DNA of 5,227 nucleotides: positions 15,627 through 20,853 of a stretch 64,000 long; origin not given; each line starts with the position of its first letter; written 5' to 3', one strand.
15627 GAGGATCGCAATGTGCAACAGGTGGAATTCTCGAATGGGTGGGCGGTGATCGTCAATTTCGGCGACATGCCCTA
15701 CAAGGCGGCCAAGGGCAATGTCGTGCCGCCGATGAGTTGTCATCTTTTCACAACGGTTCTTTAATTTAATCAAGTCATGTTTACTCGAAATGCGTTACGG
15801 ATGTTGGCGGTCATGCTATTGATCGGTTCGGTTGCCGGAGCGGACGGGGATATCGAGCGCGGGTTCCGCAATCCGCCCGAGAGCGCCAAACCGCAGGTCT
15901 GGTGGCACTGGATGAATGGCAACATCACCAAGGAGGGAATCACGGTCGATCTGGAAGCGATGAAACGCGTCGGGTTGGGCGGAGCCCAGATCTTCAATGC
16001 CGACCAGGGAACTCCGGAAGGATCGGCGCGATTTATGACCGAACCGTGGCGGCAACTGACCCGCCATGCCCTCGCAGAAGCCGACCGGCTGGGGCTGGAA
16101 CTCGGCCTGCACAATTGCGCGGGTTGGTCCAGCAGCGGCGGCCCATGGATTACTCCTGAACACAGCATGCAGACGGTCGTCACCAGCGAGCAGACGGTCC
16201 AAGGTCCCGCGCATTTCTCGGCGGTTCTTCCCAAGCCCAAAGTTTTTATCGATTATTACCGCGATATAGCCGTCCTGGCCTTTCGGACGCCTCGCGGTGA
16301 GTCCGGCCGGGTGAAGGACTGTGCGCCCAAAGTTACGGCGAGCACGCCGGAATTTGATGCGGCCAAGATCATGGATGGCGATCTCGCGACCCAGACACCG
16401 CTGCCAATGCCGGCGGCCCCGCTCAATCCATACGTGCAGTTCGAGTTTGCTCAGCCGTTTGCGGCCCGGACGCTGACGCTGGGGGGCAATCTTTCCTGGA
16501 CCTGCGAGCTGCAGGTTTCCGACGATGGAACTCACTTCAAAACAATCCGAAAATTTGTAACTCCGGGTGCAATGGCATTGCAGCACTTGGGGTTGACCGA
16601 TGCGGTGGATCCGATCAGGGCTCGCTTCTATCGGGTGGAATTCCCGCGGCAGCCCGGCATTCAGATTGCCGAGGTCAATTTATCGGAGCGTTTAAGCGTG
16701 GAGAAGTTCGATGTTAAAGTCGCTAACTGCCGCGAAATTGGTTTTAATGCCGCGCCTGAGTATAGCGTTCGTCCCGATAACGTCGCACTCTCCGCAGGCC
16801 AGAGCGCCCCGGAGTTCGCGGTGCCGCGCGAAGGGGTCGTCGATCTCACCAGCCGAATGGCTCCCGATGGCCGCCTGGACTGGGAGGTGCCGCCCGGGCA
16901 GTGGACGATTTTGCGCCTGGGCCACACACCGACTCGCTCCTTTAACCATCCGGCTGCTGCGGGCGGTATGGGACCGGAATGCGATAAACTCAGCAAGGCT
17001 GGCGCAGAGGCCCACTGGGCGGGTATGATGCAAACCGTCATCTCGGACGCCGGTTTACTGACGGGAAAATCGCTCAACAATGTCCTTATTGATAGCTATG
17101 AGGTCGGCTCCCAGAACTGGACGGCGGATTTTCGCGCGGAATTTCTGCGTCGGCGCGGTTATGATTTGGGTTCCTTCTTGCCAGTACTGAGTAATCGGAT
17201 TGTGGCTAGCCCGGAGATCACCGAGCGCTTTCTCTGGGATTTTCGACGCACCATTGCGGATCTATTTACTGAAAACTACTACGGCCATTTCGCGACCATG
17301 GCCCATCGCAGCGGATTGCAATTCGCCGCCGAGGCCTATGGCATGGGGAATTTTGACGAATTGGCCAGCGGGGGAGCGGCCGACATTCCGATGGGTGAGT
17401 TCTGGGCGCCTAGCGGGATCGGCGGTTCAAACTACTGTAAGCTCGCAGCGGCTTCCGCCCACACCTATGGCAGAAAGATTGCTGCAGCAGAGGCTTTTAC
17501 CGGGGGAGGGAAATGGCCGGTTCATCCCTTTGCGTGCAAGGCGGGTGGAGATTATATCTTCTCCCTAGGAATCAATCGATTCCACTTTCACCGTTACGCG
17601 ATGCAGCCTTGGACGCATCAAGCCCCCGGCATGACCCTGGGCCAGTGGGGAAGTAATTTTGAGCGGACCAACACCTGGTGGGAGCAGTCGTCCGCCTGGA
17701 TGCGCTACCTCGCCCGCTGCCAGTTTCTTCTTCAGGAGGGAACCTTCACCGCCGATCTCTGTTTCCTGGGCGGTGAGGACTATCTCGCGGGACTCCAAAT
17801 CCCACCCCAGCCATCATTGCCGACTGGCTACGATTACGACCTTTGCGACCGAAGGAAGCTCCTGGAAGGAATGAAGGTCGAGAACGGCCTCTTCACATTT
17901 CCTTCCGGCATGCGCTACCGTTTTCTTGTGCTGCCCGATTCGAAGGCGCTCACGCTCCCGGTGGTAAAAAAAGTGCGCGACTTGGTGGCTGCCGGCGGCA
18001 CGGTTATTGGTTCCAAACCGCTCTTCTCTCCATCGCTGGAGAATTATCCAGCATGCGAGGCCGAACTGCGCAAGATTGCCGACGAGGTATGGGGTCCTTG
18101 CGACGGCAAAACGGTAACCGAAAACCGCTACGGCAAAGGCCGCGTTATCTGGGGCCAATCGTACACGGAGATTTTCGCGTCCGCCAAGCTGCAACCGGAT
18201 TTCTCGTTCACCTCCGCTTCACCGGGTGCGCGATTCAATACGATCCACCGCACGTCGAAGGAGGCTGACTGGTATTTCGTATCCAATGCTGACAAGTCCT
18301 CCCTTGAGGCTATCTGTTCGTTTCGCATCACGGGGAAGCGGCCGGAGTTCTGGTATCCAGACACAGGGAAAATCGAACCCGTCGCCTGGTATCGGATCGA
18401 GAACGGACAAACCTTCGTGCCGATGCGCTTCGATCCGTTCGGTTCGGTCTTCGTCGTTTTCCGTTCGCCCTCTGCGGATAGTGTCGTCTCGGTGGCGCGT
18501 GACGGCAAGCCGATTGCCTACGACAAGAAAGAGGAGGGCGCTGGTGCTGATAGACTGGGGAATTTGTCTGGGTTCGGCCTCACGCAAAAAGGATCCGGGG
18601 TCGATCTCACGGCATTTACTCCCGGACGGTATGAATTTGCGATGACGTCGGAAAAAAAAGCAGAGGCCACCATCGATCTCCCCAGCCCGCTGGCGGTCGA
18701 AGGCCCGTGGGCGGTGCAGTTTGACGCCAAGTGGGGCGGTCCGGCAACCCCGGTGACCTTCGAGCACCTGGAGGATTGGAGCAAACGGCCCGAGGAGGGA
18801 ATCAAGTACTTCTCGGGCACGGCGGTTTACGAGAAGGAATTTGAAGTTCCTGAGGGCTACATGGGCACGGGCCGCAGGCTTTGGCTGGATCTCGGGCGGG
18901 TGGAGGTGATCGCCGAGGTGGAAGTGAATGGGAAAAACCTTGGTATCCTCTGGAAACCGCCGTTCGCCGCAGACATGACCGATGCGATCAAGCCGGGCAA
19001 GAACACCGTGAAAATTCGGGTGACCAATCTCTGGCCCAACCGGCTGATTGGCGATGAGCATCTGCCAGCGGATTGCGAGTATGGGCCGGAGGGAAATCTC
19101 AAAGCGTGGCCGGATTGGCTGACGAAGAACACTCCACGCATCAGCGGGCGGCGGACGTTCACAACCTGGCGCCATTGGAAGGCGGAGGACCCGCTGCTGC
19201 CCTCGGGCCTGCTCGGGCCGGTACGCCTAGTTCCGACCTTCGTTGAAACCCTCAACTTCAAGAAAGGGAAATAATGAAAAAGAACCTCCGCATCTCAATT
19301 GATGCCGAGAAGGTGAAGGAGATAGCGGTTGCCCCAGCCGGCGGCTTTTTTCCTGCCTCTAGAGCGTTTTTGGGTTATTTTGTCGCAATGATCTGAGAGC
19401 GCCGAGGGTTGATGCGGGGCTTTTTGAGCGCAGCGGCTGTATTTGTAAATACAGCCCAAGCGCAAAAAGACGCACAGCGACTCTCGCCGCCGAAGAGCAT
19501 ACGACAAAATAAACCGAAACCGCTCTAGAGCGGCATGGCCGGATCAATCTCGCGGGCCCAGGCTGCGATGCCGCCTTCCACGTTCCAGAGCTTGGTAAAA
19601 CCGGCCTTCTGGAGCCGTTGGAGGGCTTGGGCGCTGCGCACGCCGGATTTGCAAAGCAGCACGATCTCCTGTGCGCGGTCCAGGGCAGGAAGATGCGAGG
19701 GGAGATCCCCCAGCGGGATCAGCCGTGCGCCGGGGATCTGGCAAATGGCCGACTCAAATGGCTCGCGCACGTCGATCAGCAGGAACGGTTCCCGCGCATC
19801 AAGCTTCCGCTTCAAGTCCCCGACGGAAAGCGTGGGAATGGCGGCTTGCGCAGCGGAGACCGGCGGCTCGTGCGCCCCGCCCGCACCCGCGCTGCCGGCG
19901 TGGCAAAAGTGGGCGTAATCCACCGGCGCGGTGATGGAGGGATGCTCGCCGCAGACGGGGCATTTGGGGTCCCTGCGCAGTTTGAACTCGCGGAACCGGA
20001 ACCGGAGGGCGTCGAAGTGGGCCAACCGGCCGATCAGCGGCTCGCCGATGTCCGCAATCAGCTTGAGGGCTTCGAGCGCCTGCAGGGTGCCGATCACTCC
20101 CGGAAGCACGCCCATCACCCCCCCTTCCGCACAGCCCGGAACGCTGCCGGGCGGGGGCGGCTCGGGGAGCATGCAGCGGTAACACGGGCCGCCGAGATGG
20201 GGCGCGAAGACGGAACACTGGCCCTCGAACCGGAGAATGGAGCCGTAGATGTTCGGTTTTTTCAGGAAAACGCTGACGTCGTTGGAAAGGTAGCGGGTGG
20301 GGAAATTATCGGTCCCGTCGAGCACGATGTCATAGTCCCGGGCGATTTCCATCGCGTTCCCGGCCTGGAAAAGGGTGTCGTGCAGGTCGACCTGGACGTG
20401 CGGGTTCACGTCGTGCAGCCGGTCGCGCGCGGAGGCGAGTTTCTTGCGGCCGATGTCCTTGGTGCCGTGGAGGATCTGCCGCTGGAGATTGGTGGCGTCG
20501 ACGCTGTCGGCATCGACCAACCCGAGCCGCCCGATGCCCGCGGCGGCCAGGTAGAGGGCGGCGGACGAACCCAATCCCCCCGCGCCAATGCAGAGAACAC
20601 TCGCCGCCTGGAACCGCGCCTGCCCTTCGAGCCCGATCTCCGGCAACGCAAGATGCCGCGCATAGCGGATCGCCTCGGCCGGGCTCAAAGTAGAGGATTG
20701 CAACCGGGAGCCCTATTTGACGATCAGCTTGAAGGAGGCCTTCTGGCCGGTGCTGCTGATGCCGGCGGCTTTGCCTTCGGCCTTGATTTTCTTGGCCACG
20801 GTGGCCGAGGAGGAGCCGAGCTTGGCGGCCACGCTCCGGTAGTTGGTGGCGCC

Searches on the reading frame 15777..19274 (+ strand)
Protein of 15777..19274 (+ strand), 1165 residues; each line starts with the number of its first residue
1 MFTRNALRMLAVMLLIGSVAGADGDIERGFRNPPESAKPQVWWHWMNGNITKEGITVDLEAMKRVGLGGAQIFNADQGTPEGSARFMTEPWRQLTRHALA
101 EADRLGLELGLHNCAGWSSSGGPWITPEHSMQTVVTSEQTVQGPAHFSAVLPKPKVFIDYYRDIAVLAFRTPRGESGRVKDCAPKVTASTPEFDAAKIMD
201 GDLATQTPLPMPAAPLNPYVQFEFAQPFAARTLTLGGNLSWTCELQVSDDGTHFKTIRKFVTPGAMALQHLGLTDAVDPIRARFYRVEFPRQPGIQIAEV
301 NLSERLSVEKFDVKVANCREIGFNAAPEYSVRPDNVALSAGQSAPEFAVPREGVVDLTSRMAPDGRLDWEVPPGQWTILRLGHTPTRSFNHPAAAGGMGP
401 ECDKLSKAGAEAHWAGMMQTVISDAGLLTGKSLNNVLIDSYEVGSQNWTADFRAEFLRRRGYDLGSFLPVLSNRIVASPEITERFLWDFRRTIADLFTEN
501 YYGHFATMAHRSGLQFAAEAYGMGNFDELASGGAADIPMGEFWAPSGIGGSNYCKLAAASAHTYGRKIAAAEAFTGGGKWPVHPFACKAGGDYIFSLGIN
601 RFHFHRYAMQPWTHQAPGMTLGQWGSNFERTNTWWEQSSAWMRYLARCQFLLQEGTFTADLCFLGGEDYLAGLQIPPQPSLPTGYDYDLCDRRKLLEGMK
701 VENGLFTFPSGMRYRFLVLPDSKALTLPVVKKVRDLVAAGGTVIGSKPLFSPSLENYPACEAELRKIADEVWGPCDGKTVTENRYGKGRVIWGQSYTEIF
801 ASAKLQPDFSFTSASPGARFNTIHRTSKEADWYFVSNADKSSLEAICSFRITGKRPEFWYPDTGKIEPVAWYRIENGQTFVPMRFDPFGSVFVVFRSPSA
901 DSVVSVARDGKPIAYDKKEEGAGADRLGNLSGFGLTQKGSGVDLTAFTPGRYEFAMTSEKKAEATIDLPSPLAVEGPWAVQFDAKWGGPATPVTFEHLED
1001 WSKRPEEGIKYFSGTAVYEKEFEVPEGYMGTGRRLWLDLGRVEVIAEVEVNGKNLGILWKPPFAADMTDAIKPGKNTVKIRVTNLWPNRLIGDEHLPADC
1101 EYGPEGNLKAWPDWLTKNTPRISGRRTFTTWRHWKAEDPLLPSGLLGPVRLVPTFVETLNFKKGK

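Call 28: search_protein_families(library=pfam, proteins=[window:15777-19274:+], max_evalue=0.001)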
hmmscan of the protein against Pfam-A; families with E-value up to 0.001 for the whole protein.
window:15777-19274:+ (1165 aa): 3 families
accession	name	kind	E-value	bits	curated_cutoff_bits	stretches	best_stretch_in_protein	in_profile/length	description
PF17132.9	Glyco_hydro_106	-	3.2e-204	681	29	1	32-871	2-741/743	alpha-L-rhamnosidase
PF02837.24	Glyco_hydro_2_N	-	1e-05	26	28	1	997-1094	48-145/169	Glycosyl hydrolases family 2, sugar binding domain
PF22666.2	Glyco_hydro_2_N2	-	0.00011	22.8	27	1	1015-1088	49-123/167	Glycosyl hydrolase 2 galactose-binding domain-like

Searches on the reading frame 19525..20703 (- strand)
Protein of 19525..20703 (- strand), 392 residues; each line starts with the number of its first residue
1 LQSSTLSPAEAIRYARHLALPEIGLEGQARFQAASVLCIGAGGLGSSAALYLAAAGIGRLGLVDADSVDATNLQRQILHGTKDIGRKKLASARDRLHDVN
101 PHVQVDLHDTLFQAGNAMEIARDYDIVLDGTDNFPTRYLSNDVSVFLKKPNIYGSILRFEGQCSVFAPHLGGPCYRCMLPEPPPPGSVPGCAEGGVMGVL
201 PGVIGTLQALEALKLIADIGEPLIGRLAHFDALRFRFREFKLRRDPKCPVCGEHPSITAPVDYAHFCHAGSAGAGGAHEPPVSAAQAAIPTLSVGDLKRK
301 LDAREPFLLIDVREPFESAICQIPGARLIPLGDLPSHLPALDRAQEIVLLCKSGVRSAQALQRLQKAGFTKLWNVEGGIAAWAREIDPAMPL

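Call 28: search_protein_families(library=pfam, proteins=[window:19525-20703:-], max_evalue=0.001)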
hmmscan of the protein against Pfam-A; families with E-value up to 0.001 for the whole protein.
window:19525-20703:- (392 aa): 2 families
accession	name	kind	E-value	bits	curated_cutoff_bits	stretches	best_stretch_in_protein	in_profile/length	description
PF00899.27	ThiF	-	2e-75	253.4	28.1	1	14-250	1-238/238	ThiF family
PF00581.25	Rhodanese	-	9.5e-18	65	22.2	1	294-384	2-101/102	Rhodanese-like domain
